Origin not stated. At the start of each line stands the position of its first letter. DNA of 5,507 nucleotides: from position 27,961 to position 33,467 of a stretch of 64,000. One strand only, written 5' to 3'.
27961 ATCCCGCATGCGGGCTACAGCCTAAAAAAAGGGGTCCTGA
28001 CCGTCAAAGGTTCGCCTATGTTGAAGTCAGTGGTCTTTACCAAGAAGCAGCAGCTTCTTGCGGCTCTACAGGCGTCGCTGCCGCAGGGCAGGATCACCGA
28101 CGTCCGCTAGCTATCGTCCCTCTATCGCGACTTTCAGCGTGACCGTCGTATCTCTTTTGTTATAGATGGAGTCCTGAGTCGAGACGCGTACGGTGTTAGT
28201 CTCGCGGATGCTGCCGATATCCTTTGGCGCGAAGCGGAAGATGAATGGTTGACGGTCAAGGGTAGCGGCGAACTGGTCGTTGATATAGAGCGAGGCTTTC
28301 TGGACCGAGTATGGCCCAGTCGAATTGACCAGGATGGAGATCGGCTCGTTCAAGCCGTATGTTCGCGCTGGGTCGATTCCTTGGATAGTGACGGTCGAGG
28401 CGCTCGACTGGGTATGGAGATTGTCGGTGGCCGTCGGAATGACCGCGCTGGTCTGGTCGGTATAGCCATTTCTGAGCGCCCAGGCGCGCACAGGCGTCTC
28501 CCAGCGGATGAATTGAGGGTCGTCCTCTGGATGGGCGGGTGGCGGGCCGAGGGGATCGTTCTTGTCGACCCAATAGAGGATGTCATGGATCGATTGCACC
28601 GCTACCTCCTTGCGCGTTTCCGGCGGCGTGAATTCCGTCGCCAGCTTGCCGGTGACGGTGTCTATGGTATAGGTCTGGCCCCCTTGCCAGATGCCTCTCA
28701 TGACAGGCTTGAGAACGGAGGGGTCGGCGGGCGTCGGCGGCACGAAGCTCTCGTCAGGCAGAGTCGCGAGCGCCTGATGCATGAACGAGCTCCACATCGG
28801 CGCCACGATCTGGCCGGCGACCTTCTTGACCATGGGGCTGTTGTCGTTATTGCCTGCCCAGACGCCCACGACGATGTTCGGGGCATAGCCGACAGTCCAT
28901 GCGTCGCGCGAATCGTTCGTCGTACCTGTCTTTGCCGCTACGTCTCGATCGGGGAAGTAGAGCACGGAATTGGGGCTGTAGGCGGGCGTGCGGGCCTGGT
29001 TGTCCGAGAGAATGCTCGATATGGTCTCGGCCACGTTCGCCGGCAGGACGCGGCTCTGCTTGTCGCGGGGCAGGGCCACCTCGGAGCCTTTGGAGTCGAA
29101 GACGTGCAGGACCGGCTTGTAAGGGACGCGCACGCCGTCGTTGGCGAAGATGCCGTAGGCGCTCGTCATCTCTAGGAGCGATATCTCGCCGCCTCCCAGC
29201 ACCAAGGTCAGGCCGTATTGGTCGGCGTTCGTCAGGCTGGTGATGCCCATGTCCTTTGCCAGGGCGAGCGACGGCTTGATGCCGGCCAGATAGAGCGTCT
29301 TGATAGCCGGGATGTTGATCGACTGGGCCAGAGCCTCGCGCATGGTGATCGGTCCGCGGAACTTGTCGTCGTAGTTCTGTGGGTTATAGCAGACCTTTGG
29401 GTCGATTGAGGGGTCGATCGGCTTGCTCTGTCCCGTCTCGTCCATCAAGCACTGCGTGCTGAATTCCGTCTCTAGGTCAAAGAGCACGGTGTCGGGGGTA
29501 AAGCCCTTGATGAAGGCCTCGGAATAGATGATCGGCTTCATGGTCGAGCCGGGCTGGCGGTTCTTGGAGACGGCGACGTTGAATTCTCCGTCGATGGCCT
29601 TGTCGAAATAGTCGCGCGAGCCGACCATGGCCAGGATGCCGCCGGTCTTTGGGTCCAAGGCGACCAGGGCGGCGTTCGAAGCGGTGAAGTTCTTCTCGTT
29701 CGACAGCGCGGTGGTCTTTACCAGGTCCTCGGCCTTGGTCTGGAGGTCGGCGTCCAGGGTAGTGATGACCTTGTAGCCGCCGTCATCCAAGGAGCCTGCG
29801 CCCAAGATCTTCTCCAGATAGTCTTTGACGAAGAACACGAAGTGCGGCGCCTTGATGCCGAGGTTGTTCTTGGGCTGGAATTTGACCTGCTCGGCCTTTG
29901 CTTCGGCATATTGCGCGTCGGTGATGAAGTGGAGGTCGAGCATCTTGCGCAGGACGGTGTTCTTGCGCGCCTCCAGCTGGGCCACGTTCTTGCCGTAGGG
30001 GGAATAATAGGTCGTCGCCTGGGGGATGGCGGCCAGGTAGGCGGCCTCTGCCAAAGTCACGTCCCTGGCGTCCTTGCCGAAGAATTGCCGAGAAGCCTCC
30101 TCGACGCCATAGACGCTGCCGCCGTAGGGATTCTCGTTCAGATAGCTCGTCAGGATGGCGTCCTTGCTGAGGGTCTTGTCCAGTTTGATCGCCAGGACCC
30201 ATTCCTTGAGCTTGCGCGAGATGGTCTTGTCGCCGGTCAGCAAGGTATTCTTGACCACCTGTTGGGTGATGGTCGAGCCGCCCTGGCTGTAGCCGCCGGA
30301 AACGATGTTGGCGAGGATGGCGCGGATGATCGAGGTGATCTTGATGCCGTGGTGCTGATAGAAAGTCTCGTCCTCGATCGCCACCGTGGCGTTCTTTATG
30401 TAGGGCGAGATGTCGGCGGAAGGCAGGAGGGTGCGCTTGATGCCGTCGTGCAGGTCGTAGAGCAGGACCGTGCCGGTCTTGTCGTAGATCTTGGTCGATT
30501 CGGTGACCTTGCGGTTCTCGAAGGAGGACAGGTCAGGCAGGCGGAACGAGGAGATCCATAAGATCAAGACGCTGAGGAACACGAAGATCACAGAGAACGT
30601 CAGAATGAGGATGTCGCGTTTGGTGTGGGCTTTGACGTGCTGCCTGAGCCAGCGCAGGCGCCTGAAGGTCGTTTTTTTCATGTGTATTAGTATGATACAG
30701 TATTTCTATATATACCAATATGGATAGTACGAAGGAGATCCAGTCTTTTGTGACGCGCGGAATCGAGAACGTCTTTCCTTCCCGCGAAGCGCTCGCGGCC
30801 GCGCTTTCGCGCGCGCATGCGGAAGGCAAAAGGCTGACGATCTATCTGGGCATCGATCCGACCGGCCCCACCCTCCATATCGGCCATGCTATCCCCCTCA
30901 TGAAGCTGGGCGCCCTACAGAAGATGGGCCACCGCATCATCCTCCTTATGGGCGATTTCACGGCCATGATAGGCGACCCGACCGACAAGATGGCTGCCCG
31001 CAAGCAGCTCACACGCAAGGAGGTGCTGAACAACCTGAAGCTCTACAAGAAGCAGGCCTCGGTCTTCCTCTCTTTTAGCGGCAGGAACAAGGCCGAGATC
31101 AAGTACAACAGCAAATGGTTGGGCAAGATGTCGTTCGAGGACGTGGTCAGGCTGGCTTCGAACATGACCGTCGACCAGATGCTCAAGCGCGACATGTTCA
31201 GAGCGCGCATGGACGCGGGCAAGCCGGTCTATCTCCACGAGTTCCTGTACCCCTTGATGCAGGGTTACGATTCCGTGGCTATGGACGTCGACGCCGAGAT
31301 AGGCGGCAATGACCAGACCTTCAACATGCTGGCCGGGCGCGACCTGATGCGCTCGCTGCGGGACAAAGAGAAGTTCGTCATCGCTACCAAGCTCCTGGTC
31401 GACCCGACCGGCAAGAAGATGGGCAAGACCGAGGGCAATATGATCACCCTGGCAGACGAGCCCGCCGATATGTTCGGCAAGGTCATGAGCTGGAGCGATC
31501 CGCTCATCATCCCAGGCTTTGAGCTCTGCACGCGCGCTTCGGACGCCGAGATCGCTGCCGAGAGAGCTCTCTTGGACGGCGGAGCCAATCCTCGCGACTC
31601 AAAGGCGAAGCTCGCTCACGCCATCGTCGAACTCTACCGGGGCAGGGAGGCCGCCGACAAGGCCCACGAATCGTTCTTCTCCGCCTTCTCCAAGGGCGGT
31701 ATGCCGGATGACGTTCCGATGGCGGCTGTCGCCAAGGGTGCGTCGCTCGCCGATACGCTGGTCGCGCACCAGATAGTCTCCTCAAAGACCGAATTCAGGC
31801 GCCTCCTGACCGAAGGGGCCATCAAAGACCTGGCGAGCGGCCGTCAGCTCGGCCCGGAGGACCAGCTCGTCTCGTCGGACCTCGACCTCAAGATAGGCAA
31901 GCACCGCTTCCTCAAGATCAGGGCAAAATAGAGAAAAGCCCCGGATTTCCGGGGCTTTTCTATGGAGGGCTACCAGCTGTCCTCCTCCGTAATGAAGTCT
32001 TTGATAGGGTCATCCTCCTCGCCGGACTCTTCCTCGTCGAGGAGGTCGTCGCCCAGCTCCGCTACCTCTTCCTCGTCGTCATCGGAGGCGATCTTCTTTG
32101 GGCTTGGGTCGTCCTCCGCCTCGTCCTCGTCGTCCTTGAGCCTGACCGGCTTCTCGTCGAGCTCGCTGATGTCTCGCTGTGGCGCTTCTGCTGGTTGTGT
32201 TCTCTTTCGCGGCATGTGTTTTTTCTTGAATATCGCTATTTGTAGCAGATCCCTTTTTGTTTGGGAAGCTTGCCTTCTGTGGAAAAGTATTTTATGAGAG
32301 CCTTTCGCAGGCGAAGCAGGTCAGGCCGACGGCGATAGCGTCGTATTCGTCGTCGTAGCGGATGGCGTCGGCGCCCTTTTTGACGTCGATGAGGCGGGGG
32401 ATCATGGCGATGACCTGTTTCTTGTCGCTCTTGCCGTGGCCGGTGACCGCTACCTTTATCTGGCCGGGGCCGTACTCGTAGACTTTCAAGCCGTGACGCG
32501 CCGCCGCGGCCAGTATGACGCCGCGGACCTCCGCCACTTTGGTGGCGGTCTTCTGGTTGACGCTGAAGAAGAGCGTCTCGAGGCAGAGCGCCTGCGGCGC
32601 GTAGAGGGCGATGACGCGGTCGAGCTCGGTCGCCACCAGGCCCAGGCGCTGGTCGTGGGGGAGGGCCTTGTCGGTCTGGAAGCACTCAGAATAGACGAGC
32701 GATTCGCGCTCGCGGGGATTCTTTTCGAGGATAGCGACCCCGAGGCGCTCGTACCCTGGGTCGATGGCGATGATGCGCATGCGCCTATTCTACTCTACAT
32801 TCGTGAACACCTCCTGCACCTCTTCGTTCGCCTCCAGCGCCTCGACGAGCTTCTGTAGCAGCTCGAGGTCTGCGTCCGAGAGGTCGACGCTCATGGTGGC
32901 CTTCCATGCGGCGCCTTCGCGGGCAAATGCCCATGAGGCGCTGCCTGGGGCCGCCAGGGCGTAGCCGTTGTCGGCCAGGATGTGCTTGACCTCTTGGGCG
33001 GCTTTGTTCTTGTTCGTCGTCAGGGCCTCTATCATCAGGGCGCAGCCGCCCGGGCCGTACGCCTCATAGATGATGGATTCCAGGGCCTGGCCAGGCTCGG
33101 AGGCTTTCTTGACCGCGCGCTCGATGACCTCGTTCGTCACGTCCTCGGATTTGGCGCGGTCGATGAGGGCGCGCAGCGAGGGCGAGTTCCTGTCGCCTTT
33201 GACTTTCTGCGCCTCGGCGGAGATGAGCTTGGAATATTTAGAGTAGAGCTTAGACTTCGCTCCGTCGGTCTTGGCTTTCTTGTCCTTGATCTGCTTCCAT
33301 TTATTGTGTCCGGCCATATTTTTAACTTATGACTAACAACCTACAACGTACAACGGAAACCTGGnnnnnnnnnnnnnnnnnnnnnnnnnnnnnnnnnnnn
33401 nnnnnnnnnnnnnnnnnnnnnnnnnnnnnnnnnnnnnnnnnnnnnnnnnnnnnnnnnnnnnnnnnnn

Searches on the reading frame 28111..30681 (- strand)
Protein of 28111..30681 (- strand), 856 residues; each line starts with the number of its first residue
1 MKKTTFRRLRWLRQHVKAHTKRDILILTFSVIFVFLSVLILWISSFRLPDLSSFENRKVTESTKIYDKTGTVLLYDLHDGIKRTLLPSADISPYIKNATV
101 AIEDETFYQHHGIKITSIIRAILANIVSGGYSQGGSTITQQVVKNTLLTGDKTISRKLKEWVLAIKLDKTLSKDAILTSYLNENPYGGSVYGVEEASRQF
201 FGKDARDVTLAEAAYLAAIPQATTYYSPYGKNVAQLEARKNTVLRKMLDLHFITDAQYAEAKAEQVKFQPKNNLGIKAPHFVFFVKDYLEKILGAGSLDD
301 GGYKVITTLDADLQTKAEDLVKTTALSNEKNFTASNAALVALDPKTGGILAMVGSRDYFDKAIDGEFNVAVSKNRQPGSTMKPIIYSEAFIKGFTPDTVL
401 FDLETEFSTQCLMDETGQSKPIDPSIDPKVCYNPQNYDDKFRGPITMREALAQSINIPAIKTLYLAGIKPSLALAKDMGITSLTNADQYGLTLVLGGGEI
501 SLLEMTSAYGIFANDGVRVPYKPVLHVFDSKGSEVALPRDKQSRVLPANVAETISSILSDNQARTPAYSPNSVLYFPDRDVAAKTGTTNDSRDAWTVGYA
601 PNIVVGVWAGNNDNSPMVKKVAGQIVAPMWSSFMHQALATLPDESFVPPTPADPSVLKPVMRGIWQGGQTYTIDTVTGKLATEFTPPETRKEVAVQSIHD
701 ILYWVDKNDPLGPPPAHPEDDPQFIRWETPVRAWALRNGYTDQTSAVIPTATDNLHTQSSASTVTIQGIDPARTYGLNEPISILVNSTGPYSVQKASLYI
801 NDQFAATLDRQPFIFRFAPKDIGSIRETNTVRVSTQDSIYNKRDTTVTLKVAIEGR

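Call 41: search_protein_families(library=pfam, proteins=[window:28111-30681:-], max_evalue=0.001)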
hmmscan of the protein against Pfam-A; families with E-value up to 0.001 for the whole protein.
window:28111-30681:- (856 aa): 2 families
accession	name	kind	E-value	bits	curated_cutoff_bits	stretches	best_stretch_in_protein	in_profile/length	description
PF00912.28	Transgly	-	1.8e-59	200.6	27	1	78-247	9-177/178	Transglycosylase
PF00905.27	Transpeptidase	-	4.5e-23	82.3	22.1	1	338-627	2-295/299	Penicillin binding protein transpeptidase domain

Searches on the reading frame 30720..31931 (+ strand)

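Call 41: search_protein_families(library=pfam, proteins=[window:30720-31931:+], max_evalue=0.001)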
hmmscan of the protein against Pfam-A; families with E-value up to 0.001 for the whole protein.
window:30720-31931:+ (403 aa): 2 families
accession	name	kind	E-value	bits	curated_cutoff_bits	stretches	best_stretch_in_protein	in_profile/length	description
PF00579.31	tRNA-synt_1b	-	2.4e-68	231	21.1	1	37-323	4-291/292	tRNA synthetases class I (W and Y)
PF22421.1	SYY_C-terminal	-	0.0002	21.6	27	1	330-369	7-47/83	Tyrosine--tRNA ligase SYY-like C-terminal domain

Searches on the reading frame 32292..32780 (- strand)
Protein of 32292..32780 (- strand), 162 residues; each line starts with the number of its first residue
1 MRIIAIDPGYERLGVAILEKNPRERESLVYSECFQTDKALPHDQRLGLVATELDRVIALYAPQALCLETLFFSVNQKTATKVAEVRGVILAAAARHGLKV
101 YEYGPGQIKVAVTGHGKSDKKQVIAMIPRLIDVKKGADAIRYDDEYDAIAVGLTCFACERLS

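Call 41: search_protein_families(library=pfam, proteins=[window:32292-32780:-], max_evalue=0.001)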
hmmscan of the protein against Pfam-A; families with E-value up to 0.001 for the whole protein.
window:32292-32780:- (162 aa): 1 family
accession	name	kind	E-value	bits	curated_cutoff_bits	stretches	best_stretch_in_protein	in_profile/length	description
PF02075.23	RuvC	-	7.4e-32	110.7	22.2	1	3-154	1-147/148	Crossover junction endodeoxyribonuclease RuvC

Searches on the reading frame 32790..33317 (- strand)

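Call 41: search_protein_families(library=pfam, proteins=[window:32790-33317:-], max_evalue=0.001)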
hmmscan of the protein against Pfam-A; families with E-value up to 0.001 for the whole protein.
window:32790-33317:- (175 aa): 2 families
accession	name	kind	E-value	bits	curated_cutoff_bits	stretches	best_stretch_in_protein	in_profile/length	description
PF01709.26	Transcrip_reg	-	9.7e-25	87.6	27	2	79-135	1-57/160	TACO1/YebC second and third domain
PF20772.2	TACO1_YebC_N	-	1.6e-18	67.4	36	1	5-73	1-71/73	TACO1/YebC protein N-terminal domain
